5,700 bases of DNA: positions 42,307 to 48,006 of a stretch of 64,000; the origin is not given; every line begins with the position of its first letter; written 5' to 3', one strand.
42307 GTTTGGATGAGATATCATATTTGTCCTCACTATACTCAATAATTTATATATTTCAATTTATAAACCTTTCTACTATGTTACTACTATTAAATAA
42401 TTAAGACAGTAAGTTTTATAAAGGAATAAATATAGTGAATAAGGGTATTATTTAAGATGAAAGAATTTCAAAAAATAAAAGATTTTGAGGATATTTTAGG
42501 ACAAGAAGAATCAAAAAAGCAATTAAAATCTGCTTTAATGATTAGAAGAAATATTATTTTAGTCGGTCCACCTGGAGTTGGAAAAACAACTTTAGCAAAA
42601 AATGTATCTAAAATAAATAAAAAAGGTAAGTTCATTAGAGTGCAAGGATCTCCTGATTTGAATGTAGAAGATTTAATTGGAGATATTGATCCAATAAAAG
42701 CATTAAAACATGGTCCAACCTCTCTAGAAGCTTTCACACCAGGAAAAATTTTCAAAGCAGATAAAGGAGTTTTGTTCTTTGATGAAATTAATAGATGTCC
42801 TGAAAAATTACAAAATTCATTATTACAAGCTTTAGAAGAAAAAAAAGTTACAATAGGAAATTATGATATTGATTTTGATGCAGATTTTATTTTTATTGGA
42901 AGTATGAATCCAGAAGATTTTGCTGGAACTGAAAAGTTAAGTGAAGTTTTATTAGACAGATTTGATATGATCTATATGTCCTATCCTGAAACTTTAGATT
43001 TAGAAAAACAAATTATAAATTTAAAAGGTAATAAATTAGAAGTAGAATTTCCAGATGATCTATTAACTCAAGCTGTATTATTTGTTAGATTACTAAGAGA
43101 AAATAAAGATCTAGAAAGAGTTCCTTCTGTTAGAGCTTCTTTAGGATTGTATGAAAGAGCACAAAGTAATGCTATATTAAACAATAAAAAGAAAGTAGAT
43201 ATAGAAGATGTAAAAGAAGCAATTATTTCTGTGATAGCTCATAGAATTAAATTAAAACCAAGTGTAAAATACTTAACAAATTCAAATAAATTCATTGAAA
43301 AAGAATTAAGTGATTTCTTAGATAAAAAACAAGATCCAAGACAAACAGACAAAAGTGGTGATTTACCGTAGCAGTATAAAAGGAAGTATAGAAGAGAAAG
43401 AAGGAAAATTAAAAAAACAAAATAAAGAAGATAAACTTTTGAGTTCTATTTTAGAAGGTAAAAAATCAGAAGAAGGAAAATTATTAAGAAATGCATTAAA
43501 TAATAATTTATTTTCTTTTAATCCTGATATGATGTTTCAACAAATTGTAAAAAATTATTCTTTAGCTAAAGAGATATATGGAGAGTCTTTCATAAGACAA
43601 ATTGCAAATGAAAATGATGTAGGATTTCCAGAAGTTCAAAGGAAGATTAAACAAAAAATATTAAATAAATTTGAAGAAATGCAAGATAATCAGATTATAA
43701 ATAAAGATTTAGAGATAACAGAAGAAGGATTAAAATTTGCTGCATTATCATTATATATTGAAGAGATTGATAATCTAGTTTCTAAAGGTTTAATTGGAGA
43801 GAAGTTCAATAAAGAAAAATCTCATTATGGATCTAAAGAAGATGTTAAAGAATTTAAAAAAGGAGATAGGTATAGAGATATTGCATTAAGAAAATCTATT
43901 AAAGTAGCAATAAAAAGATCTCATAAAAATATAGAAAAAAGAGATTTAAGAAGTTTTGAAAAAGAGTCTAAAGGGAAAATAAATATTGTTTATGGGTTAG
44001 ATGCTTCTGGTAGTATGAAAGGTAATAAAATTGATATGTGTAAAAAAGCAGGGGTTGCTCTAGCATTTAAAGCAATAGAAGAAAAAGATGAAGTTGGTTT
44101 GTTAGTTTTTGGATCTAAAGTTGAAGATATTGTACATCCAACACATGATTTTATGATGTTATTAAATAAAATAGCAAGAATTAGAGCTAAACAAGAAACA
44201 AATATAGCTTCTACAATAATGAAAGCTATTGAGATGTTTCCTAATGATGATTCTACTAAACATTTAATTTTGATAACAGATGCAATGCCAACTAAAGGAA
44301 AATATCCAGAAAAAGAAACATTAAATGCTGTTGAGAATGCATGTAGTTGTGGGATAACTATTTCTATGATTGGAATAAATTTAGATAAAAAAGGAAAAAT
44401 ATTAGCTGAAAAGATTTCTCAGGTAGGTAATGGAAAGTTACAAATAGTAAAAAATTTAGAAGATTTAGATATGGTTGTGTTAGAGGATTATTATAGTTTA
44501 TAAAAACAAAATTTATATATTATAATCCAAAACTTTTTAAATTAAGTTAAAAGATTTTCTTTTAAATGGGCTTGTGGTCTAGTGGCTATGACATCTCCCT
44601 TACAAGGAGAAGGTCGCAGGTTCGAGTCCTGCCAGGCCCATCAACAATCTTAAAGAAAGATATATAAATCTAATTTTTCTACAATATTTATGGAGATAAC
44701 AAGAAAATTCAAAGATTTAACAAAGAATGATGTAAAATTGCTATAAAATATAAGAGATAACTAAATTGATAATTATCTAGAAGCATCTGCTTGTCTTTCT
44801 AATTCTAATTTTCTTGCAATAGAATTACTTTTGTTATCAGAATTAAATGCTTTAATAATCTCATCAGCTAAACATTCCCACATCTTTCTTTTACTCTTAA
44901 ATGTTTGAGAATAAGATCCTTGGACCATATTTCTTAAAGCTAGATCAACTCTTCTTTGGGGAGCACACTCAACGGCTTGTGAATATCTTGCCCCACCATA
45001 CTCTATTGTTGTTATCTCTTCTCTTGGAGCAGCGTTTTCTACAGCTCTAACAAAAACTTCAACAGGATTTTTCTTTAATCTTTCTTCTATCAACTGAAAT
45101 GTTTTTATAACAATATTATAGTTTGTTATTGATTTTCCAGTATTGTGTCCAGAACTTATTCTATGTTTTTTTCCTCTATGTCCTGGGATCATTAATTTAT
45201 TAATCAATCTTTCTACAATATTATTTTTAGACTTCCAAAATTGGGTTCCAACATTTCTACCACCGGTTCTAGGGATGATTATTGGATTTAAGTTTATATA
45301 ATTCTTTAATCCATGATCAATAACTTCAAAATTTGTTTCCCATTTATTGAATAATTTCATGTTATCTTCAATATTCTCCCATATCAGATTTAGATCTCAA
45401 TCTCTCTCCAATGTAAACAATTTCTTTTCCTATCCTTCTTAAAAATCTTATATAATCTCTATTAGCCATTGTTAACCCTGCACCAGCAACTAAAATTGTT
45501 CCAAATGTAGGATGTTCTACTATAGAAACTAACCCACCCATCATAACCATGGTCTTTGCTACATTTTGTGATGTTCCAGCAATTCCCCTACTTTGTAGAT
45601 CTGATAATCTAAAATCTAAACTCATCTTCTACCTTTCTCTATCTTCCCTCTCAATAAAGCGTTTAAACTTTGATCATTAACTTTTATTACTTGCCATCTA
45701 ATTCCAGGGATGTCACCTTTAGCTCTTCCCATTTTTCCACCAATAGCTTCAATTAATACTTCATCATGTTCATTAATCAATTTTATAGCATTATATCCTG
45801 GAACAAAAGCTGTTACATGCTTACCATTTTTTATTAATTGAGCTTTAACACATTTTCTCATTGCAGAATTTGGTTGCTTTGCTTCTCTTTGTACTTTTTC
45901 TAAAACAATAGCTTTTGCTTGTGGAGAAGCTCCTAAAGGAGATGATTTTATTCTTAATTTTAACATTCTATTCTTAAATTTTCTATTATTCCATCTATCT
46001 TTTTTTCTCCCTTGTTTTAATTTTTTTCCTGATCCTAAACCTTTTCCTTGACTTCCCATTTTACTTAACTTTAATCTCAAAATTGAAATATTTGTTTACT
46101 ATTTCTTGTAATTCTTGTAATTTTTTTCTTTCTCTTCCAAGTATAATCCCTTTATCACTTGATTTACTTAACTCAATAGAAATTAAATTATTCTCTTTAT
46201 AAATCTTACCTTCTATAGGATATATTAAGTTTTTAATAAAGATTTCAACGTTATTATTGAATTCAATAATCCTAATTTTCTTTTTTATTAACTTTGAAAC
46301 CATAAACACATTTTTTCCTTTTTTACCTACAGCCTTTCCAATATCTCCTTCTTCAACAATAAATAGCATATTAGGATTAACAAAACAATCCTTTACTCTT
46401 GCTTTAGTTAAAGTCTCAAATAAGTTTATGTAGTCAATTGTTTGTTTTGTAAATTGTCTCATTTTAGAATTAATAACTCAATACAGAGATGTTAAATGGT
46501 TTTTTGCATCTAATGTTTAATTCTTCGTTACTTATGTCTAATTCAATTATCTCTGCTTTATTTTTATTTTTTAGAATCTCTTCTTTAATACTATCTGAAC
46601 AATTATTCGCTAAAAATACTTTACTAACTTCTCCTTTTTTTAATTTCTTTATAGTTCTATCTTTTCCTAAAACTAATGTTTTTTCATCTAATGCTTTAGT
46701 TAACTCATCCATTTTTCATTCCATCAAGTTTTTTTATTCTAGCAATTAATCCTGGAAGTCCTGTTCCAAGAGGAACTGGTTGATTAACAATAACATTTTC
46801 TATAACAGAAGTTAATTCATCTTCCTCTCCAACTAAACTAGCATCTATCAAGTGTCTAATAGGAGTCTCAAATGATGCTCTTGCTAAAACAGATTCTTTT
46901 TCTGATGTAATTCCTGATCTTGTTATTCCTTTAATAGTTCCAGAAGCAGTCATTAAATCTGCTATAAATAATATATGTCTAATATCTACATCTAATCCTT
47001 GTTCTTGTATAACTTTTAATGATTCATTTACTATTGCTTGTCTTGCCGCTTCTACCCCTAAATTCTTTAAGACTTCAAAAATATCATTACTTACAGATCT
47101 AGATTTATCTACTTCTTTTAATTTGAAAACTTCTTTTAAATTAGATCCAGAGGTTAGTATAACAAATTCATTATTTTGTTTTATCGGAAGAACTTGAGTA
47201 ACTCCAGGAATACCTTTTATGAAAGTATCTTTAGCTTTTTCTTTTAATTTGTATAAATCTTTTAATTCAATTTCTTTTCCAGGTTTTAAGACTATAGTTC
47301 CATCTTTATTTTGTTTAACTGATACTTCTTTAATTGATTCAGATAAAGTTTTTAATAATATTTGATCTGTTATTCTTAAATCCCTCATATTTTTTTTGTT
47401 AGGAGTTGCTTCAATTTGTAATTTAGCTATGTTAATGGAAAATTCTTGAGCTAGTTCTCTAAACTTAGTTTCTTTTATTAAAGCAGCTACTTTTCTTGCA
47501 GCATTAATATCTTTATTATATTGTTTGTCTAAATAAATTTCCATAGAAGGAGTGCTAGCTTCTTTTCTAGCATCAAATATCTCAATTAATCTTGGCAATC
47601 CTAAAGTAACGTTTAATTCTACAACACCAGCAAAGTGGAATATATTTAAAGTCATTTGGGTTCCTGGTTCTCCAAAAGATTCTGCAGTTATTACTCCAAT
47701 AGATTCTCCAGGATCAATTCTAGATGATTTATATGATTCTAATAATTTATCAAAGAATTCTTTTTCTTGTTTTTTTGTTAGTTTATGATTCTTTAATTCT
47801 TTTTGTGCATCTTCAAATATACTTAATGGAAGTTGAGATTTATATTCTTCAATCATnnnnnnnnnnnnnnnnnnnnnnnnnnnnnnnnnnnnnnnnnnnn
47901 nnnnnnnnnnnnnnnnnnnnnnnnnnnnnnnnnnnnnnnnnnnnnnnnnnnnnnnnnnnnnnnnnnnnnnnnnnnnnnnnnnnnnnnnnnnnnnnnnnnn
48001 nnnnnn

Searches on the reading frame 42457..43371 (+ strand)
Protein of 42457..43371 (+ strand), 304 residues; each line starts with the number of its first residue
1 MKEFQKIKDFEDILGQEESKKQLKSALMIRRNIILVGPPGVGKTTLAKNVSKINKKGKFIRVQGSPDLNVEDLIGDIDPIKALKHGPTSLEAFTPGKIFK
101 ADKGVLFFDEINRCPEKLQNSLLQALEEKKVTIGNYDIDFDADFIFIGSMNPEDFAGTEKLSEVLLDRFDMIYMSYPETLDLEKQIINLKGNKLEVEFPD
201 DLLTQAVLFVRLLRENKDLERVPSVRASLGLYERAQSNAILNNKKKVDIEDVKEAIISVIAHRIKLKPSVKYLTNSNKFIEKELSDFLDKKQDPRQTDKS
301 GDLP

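Call 54: search_protein_families(library=pfam, proteins=[window:42457-43371:+], max_evalue=0.0001)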
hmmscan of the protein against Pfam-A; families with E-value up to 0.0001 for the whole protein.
window:42457-43371:+ (304 aa): 15 families
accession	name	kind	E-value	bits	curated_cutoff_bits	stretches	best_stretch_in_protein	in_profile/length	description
PF07726.17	AAA_3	-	1.9e-23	83.2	27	1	33-170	2-130/131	ATPase family associated with various cellular activities (AAA)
PF07728.20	AAA_5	-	7.4e-23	81.5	22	1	32-169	1-139/139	AAA domain (dynein-related subfamily)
PF01078.27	Mg_chelatase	-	7.5e-22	78.2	20.3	2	93-154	97-160/207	Magnesium chelatase, subunit ChlI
PF00493.29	MCM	-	7e-14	51.9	23.3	1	20-174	47-203/224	MCM P-loop domain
PF00158.32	Sigma54_activat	-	1.6e-12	47.9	20.2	1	18-172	10-165/168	Sigma-54 interaction domain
PF00004.35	AAA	-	1.4e-11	45.4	21.2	1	33-173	1-127/131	ATPase family associated with various cellular activities (AAA)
PF20030.5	bpMoxR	-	3.9e-09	36.3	27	1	12-169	13-160/205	MoxR domain in the MoxR-vWA-beta-propeller ternary systems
PF07724.20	AAA_2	-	4.2e-09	37.1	27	1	32-148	5-122/166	AAA domain (Cdc48 subfamily)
PF17863.7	AAA_lid_2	-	3.4e-08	33.6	22.7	1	224-269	14-59/74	AAA lid domain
PF05496.18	RuvB_N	-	4.2e-08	33.5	27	0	9-69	5-70/159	Holliday junction DNA helicase RuvB P-loop domain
PF13173.12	AAA_14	-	2.9e-06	27.7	27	1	31-128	3-87/129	AAA domain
PF08298.17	AAA_PrkA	-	4e-06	26.6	25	0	70-188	200-321/358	PrkA AAA domain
PF13191.12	AAA_16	-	2.6e-05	25.2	32.6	1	16-122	5-124/167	AAA ATPase domain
PF20720.3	nSTAND3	-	7.7e-05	22.9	27.2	0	20-51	7-38/155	Novel STAND NTPase 3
PF14532.12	Sigma54_activ_2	-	9.4e-05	23.1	25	0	20-130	11-97/138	Sigma-54 interaction domain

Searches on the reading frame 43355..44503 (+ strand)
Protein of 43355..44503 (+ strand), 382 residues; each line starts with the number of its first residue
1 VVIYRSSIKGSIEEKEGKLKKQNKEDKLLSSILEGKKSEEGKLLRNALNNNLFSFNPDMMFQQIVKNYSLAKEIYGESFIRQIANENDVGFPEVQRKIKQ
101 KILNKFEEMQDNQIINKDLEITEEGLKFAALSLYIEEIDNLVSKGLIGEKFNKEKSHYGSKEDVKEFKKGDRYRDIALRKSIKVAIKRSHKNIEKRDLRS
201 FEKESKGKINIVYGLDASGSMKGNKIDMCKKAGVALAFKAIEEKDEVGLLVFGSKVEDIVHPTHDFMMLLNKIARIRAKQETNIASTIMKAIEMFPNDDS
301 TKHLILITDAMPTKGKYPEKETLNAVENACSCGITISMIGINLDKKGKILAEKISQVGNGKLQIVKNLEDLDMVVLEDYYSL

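Call 54: search_protein_families(library=pfam, proteins=[window:43355-44503:+], max_evalue=0.0001)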
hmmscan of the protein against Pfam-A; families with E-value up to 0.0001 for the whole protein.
window:43355-44503:+ (382 aa): 5 families
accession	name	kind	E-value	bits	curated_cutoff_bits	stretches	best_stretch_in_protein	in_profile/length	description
PF13519.12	VWA_2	-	1.8e-11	45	27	1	215-310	5-106/107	von Willebrand factor type A domain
PF00092.34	VWA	-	4.5e-11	43.7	23.8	1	210-369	1-166/174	von Willebrand factor type A domain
PF13768.12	VWA_3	-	1.6e-08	35.2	27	1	210-363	2-154/155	von Willebrand factor type A domain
PF05762.20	VWA_CoxE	-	4.9e-06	26.6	26.4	1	168-330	19-179/222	VWA domain containing CoxE-like protein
PF01882.25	DUF58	-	7.2e-05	22.5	23.4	0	216-302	45-134/216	Protein of unknown function DUF58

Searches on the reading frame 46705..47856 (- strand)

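Call 54: search_protein_families(library=pfam, proteins=[window:46705-47856:-], max_evalue=0.0001)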
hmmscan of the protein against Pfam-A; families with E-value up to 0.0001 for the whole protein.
window:46705-47856:- (383 aa): 1 family
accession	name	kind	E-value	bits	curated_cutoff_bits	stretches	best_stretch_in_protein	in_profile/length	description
PF04998.22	RNA_pol_Rpb1_5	-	3.6e-49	168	28.5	1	46-323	67-266/267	RNA polymerase Rpb1, domain 5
